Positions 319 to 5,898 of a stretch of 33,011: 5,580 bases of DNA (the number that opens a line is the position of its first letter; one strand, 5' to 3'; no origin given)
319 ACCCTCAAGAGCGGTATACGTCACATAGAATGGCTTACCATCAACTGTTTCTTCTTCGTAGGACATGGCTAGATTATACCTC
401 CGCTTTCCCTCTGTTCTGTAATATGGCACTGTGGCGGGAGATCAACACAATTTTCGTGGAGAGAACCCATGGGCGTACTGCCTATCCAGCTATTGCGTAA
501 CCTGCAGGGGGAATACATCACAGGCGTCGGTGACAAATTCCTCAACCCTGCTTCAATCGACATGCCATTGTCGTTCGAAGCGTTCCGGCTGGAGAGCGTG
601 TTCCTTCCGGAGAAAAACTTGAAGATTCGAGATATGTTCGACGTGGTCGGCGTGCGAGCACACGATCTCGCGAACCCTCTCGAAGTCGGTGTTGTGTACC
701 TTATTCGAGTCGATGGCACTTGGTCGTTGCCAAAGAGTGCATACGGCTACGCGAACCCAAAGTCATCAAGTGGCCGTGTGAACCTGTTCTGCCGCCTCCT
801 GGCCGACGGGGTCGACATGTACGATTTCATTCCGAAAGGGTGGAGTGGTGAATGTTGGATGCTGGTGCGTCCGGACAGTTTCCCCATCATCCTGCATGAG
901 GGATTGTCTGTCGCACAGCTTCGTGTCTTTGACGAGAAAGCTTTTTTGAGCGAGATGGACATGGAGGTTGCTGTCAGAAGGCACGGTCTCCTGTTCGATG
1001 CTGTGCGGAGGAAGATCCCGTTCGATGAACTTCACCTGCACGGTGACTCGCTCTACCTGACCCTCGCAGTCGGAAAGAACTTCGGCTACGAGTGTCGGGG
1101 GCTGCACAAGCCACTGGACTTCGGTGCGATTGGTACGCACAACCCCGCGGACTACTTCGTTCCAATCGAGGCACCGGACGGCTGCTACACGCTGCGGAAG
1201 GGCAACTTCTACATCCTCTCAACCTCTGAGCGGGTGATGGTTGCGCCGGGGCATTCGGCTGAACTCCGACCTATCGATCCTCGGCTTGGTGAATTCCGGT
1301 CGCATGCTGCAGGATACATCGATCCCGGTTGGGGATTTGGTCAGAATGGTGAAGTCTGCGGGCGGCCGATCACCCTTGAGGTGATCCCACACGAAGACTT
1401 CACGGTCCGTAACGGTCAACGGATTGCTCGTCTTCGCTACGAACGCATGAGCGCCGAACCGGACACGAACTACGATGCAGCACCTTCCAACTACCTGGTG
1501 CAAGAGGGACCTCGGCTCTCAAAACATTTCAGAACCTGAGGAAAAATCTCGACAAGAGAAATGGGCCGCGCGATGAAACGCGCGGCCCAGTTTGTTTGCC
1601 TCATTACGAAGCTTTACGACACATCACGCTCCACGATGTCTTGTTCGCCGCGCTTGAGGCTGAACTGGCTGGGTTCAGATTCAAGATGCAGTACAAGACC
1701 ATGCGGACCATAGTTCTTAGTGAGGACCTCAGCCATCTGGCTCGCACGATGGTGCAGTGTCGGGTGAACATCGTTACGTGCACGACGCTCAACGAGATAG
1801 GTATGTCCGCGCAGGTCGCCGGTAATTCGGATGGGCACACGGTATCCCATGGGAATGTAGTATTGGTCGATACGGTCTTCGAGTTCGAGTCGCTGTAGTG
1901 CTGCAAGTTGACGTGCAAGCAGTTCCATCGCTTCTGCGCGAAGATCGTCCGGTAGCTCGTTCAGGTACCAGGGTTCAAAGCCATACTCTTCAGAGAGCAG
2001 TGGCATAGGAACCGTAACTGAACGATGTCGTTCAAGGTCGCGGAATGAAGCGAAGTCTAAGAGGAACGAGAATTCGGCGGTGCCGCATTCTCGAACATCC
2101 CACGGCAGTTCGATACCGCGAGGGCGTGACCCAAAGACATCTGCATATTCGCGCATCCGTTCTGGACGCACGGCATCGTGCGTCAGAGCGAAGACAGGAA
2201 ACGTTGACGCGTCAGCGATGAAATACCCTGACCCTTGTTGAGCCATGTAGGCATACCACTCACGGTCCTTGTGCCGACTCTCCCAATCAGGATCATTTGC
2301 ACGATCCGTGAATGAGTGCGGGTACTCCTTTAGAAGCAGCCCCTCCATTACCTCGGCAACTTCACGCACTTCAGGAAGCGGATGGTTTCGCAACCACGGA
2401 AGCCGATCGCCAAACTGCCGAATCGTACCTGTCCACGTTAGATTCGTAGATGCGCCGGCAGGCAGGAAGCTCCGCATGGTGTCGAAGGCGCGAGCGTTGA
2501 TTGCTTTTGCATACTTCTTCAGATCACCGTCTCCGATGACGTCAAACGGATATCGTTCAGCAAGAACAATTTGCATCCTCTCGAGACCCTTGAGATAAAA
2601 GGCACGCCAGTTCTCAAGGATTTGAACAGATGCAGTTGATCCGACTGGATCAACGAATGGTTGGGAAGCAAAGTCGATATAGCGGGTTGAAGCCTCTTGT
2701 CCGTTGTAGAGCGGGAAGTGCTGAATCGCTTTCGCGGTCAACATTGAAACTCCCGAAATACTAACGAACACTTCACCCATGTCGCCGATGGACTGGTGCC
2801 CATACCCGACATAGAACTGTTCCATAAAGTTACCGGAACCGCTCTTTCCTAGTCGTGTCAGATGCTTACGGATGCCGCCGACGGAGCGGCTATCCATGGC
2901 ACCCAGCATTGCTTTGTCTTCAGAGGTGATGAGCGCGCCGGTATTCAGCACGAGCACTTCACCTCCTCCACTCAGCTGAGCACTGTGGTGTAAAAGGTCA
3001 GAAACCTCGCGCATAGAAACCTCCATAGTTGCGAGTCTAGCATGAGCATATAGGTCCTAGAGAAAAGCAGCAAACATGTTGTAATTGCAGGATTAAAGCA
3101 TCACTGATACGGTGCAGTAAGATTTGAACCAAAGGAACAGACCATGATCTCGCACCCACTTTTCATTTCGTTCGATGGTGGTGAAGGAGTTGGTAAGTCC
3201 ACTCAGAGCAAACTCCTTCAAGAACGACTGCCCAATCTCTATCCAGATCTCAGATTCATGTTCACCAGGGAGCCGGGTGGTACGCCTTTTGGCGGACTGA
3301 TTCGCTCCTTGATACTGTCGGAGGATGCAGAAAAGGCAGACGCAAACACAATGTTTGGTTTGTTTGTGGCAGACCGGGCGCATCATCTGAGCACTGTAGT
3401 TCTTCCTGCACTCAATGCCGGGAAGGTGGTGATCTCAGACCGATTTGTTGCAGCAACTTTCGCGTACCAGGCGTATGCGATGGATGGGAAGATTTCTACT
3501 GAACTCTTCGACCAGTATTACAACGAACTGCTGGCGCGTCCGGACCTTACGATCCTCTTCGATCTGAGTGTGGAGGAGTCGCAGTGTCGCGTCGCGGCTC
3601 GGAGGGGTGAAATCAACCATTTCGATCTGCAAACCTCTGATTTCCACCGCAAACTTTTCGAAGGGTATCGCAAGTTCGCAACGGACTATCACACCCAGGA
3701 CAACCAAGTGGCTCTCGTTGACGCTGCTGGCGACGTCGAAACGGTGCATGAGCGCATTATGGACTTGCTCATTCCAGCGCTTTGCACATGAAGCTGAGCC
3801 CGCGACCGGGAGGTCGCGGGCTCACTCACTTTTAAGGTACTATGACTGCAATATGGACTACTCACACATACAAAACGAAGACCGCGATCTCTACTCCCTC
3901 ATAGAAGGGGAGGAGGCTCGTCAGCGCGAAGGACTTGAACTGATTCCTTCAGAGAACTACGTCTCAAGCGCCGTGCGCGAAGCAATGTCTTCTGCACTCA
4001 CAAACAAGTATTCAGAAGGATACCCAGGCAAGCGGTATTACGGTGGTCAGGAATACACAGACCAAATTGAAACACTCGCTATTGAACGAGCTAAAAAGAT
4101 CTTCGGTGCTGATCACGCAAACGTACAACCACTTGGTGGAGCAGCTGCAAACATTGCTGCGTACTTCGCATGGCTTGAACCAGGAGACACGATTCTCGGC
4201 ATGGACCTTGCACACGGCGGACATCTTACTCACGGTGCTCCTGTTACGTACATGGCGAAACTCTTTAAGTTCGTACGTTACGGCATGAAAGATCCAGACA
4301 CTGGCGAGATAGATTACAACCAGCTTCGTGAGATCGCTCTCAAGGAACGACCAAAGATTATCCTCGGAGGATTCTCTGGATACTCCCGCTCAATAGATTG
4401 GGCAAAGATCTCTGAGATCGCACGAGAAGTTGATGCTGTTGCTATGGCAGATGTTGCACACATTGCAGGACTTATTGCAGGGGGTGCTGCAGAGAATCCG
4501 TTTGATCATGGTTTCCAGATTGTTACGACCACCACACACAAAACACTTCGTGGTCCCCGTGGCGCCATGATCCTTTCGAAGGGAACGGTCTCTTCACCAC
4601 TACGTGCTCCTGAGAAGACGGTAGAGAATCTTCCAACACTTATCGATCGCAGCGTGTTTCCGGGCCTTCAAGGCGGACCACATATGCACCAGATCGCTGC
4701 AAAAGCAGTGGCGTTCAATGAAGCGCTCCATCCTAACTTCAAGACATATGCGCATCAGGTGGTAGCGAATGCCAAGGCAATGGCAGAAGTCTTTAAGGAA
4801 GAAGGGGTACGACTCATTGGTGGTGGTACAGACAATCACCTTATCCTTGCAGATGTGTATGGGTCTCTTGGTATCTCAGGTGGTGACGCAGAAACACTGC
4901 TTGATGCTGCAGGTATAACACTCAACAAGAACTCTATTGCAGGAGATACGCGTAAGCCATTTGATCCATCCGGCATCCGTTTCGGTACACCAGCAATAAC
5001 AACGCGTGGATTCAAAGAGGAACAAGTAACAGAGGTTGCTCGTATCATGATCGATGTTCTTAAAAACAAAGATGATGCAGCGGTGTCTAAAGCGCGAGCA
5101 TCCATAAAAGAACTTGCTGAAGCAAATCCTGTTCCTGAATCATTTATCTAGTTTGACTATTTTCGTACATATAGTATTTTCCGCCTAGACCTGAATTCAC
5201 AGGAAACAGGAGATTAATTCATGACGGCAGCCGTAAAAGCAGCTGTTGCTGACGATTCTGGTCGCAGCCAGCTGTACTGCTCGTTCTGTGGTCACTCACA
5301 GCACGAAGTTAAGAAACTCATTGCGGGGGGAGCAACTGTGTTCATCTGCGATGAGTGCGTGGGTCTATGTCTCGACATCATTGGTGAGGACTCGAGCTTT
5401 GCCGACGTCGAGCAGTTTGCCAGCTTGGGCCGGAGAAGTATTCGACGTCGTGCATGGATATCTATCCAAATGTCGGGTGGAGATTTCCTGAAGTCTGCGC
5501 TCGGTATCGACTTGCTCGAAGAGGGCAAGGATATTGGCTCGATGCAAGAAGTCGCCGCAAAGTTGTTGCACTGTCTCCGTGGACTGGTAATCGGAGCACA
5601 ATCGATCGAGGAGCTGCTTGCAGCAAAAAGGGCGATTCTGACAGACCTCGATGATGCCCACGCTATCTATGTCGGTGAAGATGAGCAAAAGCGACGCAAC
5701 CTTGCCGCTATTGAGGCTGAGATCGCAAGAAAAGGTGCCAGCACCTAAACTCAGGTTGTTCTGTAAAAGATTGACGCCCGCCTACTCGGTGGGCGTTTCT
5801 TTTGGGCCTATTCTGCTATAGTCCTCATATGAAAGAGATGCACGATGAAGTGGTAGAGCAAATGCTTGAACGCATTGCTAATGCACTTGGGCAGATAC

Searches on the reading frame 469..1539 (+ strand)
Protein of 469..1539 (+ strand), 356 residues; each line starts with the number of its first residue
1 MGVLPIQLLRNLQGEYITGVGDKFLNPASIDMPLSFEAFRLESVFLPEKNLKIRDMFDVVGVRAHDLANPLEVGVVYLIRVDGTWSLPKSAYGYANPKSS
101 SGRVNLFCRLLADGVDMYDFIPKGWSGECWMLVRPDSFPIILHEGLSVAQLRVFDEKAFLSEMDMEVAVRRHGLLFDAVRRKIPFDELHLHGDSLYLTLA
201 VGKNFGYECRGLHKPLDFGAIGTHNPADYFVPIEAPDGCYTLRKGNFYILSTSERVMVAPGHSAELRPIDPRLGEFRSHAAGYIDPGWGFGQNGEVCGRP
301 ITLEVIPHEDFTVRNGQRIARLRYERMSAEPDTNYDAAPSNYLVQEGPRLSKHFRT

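Call 26: search_protein_families(library=pfam, proteins=[window:469-1539:+], max_evalue=0.0001)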
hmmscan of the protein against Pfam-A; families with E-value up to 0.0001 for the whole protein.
window:469-1539:+ (356 aa): 3 families
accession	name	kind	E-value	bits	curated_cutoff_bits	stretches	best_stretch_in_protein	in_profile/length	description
PF22769.1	DCD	-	9.9e-38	130.1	27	2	184-327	20-153/153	dCTP deaminase-like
PF22569.1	DCD_C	-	2e-33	115.8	22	1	202-354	39-192/192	2'-deoxycytidine 5'-triphosphate deaminase (DCD), C-terminal domain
PF06559.16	DCD_N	-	2.8e-31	109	21.4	1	2-154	3-161/164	2'-deoxycytidine 5'-triphosphate deaminase (DCD) N-terminal domain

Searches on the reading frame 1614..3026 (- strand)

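Call 26: search_protein_families(library=pfam, proteins=[window:1614-3026:-], max_evalue=0.0001)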
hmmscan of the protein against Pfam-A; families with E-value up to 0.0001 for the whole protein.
window:1614-3026:- (470 aa): 1 family
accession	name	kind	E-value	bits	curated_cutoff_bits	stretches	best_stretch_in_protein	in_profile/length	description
PF02511.20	Thy1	-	2.7e-15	57.1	24.8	1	66-236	40-190/191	Thymidylate synthase complementing protein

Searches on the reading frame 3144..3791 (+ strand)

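Call 26: search_protein_families(library=pfam, proteins=[window:3144-3791:+], max_evalue=0.0001)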
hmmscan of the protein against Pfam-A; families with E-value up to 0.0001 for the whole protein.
window:3144-3791:+ (215 aa): 1 family
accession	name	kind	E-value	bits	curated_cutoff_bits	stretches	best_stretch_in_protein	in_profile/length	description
PF02223.23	Thymidylate_kin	-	1.6e-36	126.2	27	1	10-205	1-185/185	Thymidylate kinase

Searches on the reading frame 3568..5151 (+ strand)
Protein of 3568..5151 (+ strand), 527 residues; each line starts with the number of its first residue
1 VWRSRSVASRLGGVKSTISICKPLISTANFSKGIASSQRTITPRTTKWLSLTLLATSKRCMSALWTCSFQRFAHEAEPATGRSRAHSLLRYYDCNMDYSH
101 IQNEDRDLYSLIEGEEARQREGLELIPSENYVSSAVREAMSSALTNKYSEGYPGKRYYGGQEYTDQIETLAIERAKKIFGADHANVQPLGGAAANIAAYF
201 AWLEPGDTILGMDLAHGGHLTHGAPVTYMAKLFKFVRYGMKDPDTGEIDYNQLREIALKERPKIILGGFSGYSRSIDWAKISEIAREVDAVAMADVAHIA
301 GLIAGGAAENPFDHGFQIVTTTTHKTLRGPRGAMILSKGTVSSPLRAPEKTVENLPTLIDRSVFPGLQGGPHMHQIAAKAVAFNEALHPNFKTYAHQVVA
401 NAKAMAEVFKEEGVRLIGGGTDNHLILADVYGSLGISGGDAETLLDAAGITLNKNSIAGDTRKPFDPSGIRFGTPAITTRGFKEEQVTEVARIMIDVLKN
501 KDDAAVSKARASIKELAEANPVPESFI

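Call 26: search_protein_families(library=pfam, proteins=[window:3568-5151:+], max_evalue=0.0001)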
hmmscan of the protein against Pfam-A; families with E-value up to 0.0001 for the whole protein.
window:3568-5151:+ (527 aa): 1 family
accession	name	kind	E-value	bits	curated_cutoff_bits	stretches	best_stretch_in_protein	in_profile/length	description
PF00464.25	SHMT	-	4.1e-154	513.4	27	1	102-493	2-398/399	Serine hydroxymethyltransferase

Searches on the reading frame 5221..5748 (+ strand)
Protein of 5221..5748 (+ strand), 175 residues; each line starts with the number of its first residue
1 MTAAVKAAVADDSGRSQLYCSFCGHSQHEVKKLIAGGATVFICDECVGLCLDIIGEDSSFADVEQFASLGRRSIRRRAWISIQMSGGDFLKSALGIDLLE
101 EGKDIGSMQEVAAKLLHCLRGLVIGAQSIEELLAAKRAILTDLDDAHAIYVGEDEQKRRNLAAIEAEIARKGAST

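Call 26: search_protein_families(library=pfam, proteins=[window:5221-5748:+], max_evalue=0.0001)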
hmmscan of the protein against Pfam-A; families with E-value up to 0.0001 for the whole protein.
window:5221-5748:+ (175 aa): 1 family
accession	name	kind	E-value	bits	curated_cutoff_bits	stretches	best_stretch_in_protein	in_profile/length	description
PF06689.19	zf-C4_ClpX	-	8.3e-17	61.2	27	1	19-54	2-37/39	ClpX C4-type zinc finger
